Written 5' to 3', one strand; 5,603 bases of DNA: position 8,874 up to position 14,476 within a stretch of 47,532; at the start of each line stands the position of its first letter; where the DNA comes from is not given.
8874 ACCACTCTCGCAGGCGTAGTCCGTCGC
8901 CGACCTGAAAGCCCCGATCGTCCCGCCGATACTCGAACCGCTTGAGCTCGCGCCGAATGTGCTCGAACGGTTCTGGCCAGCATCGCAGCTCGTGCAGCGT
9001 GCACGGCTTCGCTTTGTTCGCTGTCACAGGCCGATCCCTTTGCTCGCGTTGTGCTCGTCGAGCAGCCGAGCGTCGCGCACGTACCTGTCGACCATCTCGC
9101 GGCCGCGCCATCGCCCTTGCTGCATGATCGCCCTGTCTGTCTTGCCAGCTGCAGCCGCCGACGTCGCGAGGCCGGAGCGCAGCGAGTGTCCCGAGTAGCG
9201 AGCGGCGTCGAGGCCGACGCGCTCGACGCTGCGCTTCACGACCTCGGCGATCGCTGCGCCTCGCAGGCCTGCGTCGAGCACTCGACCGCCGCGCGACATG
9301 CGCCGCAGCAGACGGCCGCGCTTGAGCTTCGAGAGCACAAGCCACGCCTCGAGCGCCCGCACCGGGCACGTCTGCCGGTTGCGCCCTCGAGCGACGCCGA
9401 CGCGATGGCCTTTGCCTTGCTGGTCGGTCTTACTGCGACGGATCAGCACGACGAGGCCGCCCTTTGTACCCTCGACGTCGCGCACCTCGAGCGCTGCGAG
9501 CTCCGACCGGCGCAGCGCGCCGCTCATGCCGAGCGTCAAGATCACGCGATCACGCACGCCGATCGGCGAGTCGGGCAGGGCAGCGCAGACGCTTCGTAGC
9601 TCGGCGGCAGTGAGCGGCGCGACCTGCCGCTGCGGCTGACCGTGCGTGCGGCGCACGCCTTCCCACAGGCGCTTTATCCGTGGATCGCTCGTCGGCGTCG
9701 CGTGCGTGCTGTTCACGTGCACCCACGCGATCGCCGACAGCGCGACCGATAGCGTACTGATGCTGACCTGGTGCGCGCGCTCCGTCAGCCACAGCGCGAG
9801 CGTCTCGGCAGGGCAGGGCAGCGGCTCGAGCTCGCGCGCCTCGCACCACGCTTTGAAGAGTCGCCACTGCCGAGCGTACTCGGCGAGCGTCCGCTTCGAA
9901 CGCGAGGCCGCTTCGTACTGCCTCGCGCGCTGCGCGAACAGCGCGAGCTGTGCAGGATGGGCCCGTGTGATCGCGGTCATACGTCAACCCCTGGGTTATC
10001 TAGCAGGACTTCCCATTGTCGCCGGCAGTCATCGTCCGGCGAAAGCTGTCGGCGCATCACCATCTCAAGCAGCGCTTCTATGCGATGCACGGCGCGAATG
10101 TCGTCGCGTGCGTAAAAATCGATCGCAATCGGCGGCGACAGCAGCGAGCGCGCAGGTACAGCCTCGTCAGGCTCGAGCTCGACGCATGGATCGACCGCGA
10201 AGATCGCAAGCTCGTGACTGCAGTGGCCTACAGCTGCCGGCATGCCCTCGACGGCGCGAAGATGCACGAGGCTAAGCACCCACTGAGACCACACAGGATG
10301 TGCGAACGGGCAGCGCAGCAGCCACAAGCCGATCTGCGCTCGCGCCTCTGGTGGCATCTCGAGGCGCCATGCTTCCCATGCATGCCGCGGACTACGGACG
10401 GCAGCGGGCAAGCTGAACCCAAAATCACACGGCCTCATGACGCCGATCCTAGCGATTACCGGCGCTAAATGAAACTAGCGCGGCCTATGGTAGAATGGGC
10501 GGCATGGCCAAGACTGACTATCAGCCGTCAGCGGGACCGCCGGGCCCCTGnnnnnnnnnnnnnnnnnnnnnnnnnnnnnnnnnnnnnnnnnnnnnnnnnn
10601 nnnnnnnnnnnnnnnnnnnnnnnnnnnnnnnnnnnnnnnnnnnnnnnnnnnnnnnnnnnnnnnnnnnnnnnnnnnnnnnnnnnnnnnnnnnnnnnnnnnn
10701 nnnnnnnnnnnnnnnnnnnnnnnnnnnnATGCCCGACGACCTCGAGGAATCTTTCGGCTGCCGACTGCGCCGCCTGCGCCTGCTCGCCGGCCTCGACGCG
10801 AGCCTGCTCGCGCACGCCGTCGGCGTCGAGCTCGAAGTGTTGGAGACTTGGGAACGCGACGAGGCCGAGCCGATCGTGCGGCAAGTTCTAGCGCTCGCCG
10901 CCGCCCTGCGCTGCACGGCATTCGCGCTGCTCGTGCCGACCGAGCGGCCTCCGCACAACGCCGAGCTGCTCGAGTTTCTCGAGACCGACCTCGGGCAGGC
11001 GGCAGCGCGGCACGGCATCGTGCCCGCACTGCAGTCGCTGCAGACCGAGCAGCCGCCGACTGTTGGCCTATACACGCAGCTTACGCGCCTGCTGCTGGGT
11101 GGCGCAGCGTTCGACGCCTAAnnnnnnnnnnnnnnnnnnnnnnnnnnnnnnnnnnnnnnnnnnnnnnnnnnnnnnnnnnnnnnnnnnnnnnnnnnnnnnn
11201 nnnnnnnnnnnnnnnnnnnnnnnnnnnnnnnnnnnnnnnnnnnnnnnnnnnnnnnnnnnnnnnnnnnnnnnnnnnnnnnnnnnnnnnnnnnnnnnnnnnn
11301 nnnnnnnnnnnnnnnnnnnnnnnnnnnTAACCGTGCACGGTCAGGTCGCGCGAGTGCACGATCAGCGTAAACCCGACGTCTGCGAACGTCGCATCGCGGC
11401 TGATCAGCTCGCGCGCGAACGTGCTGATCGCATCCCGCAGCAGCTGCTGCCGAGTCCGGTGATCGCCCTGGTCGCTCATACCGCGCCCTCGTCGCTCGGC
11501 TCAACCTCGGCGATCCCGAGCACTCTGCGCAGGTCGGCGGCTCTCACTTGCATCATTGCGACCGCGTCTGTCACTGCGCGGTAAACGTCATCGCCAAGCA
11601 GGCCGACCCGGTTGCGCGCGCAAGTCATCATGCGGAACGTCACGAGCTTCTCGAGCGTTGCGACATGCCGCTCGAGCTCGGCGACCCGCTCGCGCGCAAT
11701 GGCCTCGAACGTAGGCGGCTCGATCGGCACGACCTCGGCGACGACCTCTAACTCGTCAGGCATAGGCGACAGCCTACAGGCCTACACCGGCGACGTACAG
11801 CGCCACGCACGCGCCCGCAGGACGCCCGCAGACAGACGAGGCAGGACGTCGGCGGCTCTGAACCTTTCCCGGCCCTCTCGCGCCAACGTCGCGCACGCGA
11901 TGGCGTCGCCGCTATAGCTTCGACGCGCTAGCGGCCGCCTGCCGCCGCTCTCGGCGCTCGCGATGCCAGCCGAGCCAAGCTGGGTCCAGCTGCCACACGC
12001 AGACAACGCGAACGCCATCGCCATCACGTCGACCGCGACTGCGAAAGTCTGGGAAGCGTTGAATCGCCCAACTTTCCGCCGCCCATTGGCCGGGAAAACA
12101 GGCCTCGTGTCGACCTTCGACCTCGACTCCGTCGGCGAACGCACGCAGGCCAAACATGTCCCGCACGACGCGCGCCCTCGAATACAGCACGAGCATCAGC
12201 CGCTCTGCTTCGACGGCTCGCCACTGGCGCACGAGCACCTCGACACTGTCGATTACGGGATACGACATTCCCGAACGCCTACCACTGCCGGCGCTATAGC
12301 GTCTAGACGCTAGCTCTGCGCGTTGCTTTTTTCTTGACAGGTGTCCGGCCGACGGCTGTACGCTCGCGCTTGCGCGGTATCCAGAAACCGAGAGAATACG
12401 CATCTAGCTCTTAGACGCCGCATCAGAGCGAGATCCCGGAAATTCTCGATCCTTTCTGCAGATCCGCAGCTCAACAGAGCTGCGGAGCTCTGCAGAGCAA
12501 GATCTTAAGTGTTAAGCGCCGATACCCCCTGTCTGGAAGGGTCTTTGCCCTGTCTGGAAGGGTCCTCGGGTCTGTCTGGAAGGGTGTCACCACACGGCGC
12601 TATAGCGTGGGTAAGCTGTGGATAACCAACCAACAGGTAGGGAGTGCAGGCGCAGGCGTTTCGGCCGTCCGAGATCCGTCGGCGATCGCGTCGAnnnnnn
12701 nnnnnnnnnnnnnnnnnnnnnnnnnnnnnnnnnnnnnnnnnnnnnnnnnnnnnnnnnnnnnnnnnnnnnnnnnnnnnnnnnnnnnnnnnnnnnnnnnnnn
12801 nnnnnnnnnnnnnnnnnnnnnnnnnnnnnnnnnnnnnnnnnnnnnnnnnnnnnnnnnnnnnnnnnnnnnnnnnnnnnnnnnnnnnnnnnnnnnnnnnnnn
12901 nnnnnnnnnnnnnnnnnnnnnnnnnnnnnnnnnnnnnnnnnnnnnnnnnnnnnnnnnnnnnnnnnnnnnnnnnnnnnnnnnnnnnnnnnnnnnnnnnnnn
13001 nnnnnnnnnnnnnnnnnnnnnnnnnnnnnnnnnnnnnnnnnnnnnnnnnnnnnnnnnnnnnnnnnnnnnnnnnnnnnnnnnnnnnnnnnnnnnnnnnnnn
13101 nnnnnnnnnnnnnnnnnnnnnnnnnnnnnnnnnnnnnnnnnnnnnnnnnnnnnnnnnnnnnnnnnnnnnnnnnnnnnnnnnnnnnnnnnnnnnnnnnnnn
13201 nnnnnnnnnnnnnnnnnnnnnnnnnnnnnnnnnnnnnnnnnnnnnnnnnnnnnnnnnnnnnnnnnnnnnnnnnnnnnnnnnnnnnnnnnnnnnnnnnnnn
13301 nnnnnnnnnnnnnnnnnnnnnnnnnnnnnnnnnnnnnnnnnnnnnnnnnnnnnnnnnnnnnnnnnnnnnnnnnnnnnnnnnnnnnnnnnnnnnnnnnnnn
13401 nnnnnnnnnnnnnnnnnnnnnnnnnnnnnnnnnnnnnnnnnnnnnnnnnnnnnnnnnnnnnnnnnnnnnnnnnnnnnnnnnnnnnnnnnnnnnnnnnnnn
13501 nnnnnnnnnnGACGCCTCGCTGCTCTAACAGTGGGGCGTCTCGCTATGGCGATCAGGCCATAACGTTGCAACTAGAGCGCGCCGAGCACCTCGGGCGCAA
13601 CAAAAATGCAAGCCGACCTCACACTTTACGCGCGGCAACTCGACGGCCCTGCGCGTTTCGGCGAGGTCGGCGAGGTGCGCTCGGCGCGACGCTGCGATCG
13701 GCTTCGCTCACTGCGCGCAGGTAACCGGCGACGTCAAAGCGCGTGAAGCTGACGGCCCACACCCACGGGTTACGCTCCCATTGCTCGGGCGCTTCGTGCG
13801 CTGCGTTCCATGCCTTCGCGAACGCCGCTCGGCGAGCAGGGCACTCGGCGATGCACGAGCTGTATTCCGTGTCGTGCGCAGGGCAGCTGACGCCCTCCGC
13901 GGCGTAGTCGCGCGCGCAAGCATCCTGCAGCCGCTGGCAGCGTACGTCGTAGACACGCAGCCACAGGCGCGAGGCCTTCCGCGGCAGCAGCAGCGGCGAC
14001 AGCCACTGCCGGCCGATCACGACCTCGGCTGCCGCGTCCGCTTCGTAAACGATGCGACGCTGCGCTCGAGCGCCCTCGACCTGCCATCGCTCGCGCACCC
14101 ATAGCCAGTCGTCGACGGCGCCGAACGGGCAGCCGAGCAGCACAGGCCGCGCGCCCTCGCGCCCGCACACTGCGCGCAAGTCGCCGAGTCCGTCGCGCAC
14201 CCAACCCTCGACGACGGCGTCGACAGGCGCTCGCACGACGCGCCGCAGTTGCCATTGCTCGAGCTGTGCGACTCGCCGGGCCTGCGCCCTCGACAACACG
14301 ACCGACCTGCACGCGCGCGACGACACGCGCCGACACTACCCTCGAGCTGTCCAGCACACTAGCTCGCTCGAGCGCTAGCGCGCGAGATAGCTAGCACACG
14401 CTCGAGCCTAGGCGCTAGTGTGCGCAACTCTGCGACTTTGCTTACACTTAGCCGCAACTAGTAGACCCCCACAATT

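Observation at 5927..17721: Candidate phage-plasmid: two separate replication modules plus partition and Cre-like resolution genes in one tailed-phage genome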

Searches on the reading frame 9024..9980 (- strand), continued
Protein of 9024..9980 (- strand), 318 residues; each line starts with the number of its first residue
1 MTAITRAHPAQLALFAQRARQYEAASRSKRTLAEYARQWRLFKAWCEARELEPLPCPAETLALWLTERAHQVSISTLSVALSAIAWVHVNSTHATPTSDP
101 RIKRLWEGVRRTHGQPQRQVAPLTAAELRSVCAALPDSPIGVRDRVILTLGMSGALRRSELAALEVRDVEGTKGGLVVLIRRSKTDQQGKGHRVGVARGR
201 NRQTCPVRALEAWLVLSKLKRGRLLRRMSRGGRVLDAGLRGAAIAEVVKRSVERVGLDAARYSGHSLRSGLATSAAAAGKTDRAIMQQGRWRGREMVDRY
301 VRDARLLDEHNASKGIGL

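Call 71: find_encoding_contigs(protein=P0152, flank=6000, max_places=10)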
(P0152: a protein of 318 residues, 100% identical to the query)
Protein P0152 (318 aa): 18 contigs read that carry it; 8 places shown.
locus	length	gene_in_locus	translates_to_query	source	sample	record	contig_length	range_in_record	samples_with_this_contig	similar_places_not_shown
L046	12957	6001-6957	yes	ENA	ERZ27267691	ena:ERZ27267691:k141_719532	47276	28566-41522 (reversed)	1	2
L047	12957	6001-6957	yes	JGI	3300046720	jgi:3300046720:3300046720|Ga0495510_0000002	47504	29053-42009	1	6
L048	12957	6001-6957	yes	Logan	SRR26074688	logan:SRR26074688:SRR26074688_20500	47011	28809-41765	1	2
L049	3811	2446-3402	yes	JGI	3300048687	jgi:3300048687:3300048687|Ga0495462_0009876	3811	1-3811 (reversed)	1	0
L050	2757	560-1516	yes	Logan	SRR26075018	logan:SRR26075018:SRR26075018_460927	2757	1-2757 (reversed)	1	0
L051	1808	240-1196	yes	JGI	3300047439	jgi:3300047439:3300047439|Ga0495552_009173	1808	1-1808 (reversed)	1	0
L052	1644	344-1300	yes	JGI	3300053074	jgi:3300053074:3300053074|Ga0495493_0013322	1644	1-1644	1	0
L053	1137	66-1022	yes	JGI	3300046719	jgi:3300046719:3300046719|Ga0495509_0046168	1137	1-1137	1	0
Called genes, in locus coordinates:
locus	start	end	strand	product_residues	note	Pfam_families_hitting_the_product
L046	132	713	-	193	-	-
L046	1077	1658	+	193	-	-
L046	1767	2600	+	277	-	-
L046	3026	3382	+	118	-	-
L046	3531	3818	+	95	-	-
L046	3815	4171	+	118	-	-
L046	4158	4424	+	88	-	-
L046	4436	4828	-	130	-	PF13560:HTH_31 (weak)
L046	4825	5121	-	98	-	-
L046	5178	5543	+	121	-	-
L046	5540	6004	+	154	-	-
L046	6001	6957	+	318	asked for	PF00589:Phage_integrase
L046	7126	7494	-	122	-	-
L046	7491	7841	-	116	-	-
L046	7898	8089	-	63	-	-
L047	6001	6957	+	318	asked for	PF00589:Phage_integrase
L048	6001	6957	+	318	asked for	PF00589:Phage_integrase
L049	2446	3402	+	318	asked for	PF00589:Phage_integrase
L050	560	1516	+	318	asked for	PF00589:Phage_integrase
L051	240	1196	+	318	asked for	PF00589:Phage_integrase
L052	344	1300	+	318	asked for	PF00589:Phage_integrase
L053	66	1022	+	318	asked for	PF00589:Phage_integrase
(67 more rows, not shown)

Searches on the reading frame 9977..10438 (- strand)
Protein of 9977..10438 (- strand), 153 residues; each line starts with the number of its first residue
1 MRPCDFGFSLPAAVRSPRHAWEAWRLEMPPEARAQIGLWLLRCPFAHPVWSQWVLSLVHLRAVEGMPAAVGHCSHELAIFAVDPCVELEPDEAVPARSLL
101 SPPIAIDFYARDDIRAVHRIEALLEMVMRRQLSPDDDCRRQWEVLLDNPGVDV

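Call 74: search_protein_families(library=pfam, proteins=[window:9977-10438:-], max_evalue=0.01)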
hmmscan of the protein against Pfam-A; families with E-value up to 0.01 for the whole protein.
window:9977-10438:- (153 aa): 0 families

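Call 79: search_protein_families(library=phrogs, proteins=[window:9977-10438:-], max_evalue=0.001)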
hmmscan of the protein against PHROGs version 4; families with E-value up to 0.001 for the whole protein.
window:9977-10438:- (153 aa): 0 families

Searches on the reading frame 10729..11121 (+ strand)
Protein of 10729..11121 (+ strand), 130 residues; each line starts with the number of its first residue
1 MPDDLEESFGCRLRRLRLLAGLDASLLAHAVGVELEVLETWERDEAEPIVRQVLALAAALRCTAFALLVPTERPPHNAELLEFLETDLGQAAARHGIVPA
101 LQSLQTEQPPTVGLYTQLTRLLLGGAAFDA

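Call 74: search_protein_families(library=pfam, proteins=[window:10729-11121:+], max_evalue=0.01)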
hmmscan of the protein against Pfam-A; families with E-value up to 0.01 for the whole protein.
window:10729-11121:+ (130 aa): 2 families
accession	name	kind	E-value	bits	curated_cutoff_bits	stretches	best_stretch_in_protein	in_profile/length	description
PF13560.12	HTH_31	-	4.5e-05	24.1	27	1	9-62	2-56/64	Helix-turn-helix domain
PF01381.28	HTH_3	-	0.0015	19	23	1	13-63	1-51/55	Helix-turn-helix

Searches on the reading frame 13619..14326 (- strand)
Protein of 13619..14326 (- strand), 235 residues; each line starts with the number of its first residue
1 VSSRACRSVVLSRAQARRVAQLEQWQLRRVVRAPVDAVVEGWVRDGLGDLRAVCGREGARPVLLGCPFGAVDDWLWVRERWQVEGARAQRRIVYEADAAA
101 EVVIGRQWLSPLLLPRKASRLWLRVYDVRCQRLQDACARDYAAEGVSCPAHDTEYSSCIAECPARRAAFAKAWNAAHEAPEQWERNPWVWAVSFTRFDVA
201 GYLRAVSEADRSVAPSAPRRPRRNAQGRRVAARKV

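Call 5: search_protein_families(library=pfam, proteins=[window:13619-14326:-], max_evalue=0.01)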
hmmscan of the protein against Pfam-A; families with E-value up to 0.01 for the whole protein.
window:13619-14326:- (235 aa): 0 families

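Call 6: search_protein_families(library=phrogs, proteins=[window:13619-14326:-], max_evalue=0.01)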
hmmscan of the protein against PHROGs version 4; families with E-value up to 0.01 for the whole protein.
window:13619-14326:- (235 aa): 3 families
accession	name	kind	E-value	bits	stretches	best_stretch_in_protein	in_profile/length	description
phrog_874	-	unknown function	2.5e-32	113.4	1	26-199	87-259/277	-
phrog_18361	-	unknown function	1.1e-17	65.6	1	114-198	1-87/92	-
phrog_27495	-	unknown function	4.2e-05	24.3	1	62-110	73-120/186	-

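Call 7: search_protein_families(library=ncbifam, proteins=[window:13619-14326:-], max_evalue=0.01)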
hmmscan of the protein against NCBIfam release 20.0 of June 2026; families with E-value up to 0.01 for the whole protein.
window:13619-14326:- (235 aa): 0 families

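Call 86: find_related_loci(query=A5, collection=metagenome_contigs, flank=10000)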
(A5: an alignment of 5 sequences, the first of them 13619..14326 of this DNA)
Query A5 (235 aa) in metagenome_contigs; peptide patterns used: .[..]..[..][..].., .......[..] (x = any residue, [..] = any of these).
121 stretches matched a pattern; 29 encode a relative of the query (tblastn E <= 1e-3); 29 distinct loci.
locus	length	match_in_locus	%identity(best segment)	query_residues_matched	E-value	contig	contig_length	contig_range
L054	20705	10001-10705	97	1-235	3e-146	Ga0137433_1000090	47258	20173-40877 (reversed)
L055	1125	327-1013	67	1-225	1e-97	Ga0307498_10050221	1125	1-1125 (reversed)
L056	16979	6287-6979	50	7-235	8e-61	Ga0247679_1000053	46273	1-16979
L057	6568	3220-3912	50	7-235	7e-61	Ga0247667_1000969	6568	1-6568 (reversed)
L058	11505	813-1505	50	7-235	5e-61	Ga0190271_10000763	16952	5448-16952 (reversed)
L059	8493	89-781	49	7-235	4e-60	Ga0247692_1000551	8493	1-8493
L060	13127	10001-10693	49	7-235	2e-59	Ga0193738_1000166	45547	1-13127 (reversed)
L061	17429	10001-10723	48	7-234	7e-60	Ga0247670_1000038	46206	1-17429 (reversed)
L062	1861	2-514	54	65-235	9e-50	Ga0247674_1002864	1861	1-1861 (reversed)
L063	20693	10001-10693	50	7-235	5e-62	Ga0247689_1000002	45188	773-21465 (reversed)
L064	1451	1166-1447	47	7-98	6e-21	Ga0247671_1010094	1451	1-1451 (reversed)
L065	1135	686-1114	35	66-196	3e-18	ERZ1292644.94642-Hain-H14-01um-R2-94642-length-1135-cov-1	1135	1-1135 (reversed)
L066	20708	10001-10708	26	1-201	2e-17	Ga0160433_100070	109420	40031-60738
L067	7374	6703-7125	30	64-196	1e-15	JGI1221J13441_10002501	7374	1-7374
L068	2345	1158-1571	37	66-194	2e-15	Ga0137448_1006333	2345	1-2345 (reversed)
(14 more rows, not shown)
